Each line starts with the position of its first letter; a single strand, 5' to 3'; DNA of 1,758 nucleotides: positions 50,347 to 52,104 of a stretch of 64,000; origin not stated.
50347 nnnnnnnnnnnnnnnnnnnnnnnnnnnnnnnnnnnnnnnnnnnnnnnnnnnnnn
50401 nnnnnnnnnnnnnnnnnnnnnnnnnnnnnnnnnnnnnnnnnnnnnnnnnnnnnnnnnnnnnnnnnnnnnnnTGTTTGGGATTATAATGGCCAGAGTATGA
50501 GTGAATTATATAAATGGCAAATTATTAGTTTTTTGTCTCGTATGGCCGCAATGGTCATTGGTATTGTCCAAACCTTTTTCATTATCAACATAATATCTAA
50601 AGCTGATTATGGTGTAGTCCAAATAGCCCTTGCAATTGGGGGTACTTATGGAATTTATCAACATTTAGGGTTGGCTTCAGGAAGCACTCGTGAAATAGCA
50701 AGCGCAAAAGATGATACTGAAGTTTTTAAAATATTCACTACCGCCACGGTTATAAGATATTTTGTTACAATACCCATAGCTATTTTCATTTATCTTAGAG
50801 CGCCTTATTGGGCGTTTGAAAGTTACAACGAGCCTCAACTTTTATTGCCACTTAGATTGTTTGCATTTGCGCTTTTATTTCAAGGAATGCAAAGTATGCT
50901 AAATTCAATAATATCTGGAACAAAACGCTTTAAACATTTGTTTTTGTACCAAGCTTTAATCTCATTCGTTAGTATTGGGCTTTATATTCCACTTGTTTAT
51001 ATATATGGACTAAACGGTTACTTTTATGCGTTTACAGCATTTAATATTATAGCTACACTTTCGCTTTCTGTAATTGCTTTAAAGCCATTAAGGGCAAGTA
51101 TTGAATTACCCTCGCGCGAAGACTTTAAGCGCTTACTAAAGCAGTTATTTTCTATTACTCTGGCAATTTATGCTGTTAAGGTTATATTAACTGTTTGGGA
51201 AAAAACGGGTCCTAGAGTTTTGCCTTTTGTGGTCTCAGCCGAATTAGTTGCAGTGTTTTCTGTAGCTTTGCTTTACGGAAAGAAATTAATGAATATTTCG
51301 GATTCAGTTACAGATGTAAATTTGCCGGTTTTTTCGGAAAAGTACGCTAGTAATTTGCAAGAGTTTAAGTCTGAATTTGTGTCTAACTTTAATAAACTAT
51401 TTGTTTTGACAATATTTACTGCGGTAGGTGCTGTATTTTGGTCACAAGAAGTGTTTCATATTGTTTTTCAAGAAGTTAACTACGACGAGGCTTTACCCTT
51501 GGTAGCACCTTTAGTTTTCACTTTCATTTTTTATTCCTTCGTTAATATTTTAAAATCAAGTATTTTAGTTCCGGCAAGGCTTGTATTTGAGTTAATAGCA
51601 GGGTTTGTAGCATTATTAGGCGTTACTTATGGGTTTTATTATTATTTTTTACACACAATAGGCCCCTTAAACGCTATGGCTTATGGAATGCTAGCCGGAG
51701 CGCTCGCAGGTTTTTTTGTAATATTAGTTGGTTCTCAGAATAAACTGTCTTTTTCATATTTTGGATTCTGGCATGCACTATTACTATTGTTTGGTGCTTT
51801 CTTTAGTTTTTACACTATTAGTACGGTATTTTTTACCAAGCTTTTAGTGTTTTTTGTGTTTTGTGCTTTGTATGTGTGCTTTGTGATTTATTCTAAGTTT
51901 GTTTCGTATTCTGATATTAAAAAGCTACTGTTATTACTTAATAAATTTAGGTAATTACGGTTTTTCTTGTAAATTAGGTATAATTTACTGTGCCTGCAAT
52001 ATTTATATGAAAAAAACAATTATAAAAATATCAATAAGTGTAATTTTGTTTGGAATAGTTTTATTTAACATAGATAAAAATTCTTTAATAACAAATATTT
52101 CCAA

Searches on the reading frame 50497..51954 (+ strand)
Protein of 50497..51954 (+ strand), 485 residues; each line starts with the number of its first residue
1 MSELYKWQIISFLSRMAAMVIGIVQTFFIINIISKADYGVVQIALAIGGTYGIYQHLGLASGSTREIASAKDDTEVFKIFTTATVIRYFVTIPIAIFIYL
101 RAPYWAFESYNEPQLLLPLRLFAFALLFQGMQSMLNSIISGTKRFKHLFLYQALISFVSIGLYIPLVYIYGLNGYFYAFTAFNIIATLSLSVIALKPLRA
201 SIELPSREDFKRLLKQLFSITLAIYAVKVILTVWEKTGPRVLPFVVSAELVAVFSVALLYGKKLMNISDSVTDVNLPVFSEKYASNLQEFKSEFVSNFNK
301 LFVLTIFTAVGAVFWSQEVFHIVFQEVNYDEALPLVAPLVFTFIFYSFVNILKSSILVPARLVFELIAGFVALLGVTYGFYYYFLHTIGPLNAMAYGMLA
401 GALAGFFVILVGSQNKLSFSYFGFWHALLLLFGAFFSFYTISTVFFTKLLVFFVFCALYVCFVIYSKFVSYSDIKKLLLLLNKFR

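Call 66: find_encoding_contigs(protein=window:50497-51954:+, flank=10000, max_places=1)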
Protein window:50497-51954:+ (485 aa): 2 contigs read that carry it; 1 place shown.
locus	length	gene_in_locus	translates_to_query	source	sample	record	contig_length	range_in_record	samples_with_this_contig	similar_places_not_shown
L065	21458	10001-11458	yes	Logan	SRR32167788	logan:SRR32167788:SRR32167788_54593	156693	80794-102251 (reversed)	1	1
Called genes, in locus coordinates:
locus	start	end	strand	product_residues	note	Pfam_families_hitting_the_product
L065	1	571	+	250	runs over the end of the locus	PF00535:Glycos_transf_2, PF10111:Glyco_tranf_2_2, PF13641:Glyco_tranf_2_3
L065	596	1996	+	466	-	PF02826:2-Hacid_dh_C (faint), PF03721:UDPG_MGDP_dh_N, PF00984:UDPG_MGDP_dh, PF03720:UDPG_MGDP_dh_C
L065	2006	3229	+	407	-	PF13439:Glyco_transf_4 (faint), PF13579:Glyco_trans_4_4 (faint), PF00534:Glycos_transf_1, PF13692:Glyco_trans_1_4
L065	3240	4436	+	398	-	PF13439:Glyco_transf_4, PF13524:Glyco_trans_1_2 (faint), PF20706:GT4-conflict, PF00534:Glycos_transf_1, PF13692:Glyco_trans_1_4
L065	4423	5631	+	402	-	PF13439:Glyco_transf_4, PF13579:Glyco_trans_4_4, PF00534:Glycos_transf_1, PF13692:Glyco_trans_1_4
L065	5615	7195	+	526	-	-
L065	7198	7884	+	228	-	PF00535:Glycos_transf_2, PF10111:Glyco_tranf_2_2 (weak), PF13641:Glyco_tranf_2_3 (weak)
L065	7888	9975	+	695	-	PF09852:DUF2079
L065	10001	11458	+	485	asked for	PF01943:Polysacc_synt, PF13440:Polysacc_synt_3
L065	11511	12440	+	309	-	PF03706:LPG_synthase_TM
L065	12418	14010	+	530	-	-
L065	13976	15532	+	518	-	PF02366:PMT, PF13231:PMT_2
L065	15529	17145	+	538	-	PF02366:PMT, PF13231:PMT_2 (weak)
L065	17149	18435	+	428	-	PF01943:Polysacc_synt, PF13440:Polysacc_synt_3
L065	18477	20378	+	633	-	PF00535:Glycos_transf_2, PF13641:Glyco_tranf_2_3 (faint), PF00535:Glycos_transf_2, PF10111:Glyco_tranf_2_2 (weak), PF13632:Glyco_trans_2_3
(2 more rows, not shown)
